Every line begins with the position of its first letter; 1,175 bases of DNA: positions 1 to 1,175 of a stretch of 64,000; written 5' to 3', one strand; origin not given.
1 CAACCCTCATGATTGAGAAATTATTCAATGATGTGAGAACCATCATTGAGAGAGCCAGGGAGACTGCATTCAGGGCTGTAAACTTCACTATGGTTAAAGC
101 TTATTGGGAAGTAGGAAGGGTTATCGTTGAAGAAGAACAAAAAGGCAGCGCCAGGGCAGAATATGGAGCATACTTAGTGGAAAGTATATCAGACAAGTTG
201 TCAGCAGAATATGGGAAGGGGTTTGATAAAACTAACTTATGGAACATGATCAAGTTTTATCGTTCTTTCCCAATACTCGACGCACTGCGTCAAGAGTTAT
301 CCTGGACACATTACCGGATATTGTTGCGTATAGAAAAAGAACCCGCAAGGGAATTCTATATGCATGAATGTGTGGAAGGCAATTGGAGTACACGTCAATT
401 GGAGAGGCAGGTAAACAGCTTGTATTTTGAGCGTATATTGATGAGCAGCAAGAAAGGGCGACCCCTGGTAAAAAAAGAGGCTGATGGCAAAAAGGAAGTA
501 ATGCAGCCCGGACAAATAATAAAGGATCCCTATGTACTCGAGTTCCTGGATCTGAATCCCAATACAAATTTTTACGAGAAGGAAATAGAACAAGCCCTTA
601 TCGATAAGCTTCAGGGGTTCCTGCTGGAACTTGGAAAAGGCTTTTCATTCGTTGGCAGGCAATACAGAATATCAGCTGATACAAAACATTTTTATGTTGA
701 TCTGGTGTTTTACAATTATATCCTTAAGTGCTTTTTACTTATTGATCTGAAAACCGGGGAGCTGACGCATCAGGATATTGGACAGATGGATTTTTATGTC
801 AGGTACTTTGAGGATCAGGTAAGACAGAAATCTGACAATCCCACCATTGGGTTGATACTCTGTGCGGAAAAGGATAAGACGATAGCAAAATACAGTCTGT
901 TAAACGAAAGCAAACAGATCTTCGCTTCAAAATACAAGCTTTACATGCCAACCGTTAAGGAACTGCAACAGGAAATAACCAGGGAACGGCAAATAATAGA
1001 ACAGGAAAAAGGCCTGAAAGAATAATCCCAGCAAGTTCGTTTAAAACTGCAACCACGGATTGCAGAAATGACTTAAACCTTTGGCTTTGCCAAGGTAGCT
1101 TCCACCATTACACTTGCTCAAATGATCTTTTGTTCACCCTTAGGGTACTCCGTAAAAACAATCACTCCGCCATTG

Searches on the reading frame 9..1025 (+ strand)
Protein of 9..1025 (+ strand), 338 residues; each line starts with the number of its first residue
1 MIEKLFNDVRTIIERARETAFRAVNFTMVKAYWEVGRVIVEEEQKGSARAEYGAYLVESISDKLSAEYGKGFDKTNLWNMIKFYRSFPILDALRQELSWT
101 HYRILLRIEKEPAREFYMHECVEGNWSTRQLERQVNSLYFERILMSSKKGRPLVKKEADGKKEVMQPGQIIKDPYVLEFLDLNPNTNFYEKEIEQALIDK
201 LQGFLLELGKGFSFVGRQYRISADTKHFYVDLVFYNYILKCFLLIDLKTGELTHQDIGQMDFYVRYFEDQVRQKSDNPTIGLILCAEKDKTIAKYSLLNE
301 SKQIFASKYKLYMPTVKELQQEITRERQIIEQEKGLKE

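Call 55: search_protein_families(library=pfam, proteins=[window:9-1025:+], max_evalue=0.00001)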
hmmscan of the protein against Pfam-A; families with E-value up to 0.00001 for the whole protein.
window:9-1025:+ (338 aa): 2 families
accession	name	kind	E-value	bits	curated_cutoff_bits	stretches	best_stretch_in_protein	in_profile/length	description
PF06250.17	YhcG_C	-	4.8e-60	202.4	32.5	1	169-323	2-156/157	YhcG PDDEXK nuclease domain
PF17761.7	DUF1016_N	-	3.3e-47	160.5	32.8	1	8-142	1-137/137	DUF1016 N-terminal domain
